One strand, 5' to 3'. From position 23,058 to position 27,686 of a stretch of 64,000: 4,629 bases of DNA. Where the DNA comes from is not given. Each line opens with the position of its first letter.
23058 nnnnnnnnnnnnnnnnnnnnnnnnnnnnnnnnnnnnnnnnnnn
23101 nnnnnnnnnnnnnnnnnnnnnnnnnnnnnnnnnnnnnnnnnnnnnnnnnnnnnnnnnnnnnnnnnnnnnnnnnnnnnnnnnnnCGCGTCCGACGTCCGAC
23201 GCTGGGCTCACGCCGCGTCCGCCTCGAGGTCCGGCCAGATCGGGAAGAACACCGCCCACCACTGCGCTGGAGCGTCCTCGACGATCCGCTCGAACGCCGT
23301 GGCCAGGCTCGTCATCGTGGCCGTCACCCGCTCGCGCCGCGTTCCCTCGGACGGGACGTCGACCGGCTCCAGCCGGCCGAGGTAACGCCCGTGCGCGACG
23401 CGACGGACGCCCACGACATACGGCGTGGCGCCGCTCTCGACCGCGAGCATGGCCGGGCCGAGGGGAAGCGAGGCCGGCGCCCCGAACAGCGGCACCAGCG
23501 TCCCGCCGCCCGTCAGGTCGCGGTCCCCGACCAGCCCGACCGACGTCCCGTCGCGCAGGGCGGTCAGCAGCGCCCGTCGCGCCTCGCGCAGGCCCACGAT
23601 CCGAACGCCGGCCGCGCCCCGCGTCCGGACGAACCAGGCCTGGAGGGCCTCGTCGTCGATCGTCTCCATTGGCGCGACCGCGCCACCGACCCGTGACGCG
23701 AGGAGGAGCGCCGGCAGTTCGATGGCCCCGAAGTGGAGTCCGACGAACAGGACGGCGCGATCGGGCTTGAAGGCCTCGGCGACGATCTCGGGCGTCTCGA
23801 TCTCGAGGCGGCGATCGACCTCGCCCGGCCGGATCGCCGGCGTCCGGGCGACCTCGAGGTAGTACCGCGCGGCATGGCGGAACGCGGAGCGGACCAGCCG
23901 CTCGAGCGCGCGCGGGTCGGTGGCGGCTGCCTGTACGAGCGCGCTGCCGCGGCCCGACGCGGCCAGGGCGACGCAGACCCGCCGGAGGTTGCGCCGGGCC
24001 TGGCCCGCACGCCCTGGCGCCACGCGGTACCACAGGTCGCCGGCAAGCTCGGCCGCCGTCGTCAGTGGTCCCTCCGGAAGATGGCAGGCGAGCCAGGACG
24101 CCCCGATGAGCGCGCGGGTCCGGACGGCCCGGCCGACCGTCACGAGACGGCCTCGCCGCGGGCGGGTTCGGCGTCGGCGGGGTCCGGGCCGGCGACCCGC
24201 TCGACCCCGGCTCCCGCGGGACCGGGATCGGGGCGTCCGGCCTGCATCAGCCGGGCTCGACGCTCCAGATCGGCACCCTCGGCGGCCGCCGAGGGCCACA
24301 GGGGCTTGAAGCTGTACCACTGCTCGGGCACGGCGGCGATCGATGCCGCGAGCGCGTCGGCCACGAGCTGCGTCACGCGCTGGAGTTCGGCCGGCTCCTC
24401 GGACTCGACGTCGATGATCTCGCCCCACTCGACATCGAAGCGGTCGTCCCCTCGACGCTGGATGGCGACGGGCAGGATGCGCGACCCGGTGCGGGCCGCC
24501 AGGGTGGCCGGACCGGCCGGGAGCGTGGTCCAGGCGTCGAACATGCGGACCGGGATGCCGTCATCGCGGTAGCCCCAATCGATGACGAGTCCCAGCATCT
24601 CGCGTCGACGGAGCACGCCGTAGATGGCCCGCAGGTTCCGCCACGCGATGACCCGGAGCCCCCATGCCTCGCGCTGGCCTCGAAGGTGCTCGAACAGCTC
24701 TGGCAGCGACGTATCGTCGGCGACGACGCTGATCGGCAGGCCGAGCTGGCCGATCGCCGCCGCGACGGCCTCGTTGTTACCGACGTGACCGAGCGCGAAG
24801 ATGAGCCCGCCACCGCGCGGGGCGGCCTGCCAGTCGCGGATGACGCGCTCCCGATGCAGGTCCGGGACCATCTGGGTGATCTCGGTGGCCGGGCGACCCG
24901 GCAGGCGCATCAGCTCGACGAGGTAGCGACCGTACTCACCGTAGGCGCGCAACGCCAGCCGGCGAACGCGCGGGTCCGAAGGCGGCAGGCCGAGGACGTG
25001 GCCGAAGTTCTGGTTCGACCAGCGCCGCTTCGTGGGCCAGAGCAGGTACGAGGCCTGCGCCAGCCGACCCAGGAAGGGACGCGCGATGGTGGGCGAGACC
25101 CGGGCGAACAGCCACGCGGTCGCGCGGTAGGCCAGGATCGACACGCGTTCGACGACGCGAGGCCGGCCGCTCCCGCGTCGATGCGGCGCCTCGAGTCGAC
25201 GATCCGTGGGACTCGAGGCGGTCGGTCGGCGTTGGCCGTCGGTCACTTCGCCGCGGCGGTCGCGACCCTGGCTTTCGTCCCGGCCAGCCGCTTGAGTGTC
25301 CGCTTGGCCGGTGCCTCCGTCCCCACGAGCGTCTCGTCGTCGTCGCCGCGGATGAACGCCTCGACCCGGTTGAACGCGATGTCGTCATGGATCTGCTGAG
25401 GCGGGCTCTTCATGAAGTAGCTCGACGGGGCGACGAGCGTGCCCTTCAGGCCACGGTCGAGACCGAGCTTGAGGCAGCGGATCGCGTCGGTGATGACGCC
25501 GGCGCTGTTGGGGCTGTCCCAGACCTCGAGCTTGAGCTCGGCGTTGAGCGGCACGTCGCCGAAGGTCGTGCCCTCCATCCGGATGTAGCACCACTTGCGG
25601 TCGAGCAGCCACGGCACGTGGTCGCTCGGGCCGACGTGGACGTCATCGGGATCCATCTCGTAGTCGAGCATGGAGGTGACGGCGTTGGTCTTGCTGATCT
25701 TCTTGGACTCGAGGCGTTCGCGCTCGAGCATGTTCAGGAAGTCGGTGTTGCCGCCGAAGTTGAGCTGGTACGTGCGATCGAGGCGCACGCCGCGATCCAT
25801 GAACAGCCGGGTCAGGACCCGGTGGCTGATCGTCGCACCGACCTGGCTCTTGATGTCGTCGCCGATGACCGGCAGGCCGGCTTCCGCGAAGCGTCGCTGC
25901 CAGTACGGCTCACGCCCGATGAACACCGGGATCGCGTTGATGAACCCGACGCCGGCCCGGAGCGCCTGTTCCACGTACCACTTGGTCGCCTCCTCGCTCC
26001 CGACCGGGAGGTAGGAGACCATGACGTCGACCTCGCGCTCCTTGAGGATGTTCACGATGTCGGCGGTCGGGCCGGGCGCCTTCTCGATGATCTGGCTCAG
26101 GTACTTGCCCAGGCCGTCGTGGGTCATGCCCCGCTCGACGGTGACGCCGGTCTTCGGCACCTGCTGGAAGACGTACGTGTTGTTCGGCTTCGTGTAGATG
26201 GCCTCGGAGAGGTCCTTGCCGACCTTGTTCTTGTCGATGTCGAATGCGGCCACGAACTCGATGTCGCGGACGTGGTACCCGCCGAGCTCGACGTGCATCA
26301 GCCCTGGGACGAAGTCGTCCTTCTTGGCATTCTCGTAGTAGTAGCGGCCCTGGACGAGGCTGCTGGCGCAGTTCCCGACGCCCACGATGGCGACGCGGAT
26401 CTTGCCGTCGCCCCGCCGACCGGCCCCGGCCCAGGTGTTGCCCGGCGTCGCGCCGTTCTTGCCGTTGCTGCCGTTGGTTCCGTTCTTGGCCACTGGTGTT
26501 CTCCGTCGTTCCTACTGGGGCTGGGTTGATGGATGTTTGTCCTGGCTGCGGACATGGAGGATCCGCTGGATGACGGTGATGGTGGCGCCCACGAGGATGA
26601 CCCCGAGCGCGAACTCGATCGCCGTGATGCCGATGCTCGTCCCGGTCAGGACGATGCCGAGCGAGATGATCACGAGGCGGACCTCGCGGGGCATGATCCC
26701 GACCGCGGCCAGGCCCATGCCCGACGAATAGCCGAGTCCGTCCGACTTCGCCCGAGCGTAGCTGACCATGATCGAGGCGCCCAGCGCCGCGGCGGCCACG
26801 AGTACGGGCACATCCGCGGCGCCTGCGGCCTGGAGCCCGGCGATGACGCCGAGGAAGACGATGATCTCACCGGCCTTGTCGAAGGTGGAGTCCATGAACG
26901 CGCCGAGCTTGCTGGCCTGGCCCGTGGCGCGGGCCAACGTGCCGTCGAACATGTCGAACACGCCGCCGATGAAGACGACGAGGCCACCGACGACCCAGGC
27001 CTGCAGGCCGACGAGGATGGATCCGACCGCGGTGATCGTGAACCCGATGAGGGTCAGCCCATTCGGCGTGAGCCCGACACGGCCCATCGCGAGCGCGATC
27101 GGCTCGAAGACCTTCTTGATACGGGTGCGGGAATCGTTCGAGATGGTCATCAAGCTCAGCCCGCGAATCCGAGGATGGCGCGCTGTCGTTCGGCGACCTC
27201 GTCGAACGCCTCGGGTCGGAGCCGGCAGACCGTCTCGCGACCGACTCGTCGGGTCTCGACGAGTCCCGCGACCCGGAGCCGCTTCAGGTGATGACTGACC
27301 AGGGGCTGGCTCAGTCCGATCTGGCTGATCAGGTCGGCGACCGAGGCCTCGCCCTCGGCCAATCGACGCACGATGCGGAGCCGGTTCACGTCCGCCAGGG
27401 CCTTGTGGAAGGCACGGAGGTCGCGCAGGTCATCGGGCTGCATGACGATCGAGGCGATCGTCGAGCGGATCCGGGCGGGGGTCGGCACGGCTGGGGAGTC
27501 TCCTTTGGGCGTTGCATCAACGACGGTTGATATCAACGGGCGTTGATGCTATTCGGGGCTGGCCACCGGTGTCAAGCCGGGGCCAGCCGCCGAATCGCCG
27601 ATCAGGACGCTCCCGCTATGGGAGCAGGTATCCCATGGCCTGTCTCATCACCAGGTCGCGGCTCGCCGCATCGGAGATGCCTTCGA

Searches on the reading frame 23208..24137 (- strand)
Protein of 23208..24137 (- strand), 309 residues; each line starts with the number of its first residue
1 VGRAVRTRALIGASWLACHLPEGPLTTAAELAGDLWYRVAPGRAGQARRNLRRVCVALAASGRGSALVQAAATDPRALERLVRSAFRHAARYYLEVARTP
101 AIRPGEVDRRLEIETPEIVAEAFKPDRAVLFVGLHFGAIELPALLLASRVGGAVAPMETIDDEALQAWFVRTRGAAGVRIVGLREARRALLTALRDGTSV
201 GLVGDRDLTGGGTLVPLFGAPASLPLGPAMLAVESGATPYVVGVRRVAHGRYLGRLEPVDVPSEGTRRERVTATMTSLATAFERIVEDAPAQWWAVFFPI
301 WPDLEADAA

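Call 7: search_protein_families(library=pfam, proteins=[window:23208-24137:-], max_evalue=0.01)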
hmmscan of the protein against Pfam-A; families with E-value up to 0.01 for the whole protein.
window:23208-24137:- (309 aa): 1 family
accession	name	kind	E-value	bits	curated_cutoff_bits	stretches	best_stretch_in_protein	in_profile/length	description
PF03279.18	Lip_A_acyltrans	-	3.8e-30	105.5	22.3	1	79-294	73-287/295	Bacterial lipid A biosynthesis acyltransferase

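Call 8: search_protein_families(library=ncbifam, proteins=[window:23208-24137:-], max_evalue=0.01)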
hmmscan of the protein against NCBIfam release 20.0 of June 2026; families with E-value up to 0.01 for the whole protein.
window:23208-24137:- (309 aa): 15 families
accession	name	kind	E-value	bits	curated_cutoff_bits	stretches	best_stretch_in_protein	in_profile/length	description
NF005919.0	PRK07920.1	equivalog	8.2e-36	123.6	209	1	13-302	17-294/311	phosphatidylinositol mannoside acyltransferase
NF006487.0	PRK08905.1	equivalog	8.7e-15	54.5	281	1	59-293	47-266/290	lysophospholipid acyltransferase family protein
NF006270.0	PRK08419.1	equivalog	6.4e-14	51.9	248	1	79-294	65-282/298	lipid A biosynthesis lauroyl acyltransferase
NF005399.0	PRK06946.1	subfamily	3.4e-12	46.2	343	1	76-226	61-211/294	lipid A biosynthesis lauroyl acyltransferase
NF006438.0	PRK08734.1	equivalog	4.3e-12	45.7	363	1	75-293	60-278/305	lauroyl acyltransferase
NF004569.0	PRK05906.1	equivalog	1.4e-10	40.6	439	1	126-294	140-306/454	lipid A biosynthesis lauroyl acyltransferase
NF006437.0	PRK08733.1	equivalog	1.2e-09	37.7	540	1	78-294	77-288/306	LpxL/LpxP family Kdo(2)-lipid IV(A) lauroyl/palmitoleoyl acyltransferase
TIGR02207.1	lipid_A_htrB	subfamily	2.2e-09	37.1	297.8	1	76-293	69-284/303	LpxL/LpxP family Kdo(2)-lipid IV(A) lauroyl/palmitoleoyl acyltransferase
NF004191.0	PRK05646.1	equivalog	6.3e-09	35.4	491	1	11-223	22-220/310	lipid A biosynthesis lauroyl acyltransferase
NF006507.0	PRK08943.1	subfamily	7.8e-08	31.7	337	1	78-209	83-214/322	lipid A biosynthesis (KDO)2-(lauroyl)-lipid IVA acyltransferase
NF005120.0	PRK06553.1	equivalog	2.5e-06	27.1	273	1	109-294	114-300/308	lipid A biosynthesis lauroyl acyltransferase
TIGR02208.1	lipid_A_msbB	equivalog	2.6e-06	27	336.05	1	76-225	71-222/305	lauroyl-Kdo(2)-lipid IV(A) myristoyltransferase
NF005340.0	PRK06860.1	subfamily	6.8e-06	25.5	398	1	80-293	79-290/309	lipid A biosynthesis lauroyl acyltransferase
NF005952.0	PRK08025.1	equivalog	4.1e-05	22.9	517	1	75-221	72-217/306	kdo(2)-lipid IV(A) palmitoleoyltransferase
NF005150.0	PRK06628.1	equivalog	0.0042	16.5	350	1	54-294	43-282/290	lipid A biosynthesis lauroyl acyltransferase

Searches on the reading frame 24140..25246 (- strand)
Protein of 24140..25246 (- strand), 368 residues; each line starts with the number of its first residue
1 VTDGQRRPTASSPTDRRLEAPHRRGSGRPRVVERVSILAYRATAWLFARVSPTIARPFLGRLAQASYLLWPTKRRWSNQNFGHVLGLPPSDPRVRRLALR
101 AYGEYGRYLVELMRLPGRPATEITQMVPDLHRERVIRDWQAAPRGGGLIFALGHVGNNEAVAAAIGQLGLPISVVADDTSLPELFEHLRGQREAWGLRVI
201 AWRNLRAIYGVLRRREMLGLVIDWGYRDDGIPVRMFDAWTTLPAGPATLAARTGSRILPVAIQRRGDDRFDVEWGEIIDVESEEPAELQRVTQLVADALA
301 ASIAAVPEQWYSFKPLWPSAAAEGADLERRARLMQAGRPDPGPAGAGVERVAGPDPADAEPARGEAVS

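Call 7: search_protein_families(library=pfam, proteins=[window:24140-25246:-], max_evalue=0.01)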
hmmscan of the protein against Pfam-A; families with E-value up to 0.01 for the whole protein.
window:24140-25246:- (368 aa): 1 family
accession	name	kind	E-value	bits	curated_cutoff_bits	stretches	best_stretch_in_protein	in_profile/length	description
PF03279.18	Lip_A_acyltrans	-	6.5e-25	88.3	22.3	1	37-317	16-293/295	Bacterial lipid A biosynthesis acyltransferase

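Call 8: search_protein_families(library=ncbifam, proteins=[window:24140-25246:-], max_evalue=0.01)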
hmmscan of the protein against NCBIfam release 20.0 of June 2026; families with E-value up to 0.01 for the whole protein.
window:24140-25246:- (368 aa): 4 families
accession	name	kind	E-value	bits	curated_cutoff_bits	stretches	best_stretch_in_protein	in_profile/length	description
NF005919.0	PRK07920.1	equivalog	2.1e-35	122.2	209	1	32-323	7-299/311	phosphatidylinositol mannoside acyltransferase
NF006270.0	PRK08419.1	equivalog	9.9e-19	67.7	248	1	54-317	24-288/298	lipid A biosynthesis lauroyl acyltransferase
NF005120.0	PRK06553.1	equivalog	1.6e-07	31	273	1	147-317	134-306/308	lipid A biosynthesis lauroyl acyltransferase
NF006487.0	PRK08905.1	equivalog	3.8e-06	26.2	281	1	44-310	7-266/290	lysophospholipid acyltransferase family protein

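Call 44: search_solved_structures(query=window:24140-25246:-, max_evalue=0.001)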
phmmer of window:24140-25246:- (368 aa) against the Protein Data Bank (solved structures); distinct sequences matched with E-value up to 0.001: 3.
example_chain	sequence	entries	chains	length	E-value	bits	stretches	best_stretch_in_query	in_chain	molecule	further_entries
7ojt_A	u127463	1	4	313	3.3e-19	72.3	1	27-333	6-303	Phosphatidylinositol mannoside acyltransferase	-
5f2t_A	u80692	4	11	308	3.7e-19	72.1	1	35-333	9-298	Phosphatidylinositol mannoside acyltransferase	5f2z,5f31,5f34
5oce_A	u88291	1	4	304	4.9e-19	71.7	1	27-333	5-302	Phosphatidylinositol mannoside acyltransferase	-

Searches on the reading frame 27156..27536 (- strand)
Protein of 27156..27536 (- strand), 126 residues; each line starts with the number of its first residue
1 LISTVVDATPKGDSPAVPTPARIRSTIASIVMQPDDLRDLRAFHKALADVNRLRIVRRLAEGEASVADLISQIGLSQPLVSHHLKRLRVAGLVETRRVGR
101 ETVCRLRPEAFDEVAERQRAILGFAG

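Call 7: search_protein_families(library=pfam, proteins=[window:27156-27536:-], max_evalue=0.01)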
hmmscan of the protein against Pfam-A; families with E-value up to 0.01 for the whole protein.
window:27156-27536:- (126 aa): 10 families
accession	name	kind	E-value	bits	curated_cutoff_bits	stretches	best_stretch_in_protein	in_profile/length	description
PF01022.26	HTH_5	-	2.1e-15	56.7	22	1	49-94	1-46/47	Bacterial regulatory protein, arsR family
PF12840.13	HTH_20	-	9.4e-10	38.8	27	1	47-96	1-51/51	Helix-turn-helix domain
PF12802.13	MarR_2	-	1.9e-06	28.3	27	1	53-98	8-55/61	MarR family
PF13412.12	HTH_24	-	7.8e-06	25.8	21.9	1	51-94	4-48/48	Winged helix-turn-helix DNA-binding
PF24034.1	DUF7343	-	1.2e-05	25.5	27.6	1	53-106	8-61/62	Domain of unknown function (DUF7343)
PF13518.12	HTH_28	-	3.2e-05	24.4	25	1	52-92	2-41/52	Helix-turn-helix domain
PF01978.25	TrmB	-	0.0016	18.7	25.6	1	59-101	18-60/68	Sugar-specific transcriptional regulator TrmB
PF01047.28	MarR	-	0.0021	18.3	24.6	1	55-94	8-48/59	MarR family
PF09339.16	HTH_IclR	-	0.0024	18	22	1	53-96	6-51/52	IclR helix-turn-helix domain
PF13545.12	HTH_Crp_2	-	0.0057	17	27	0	66-108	25-64/70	Crp-like helix-turn-helix domain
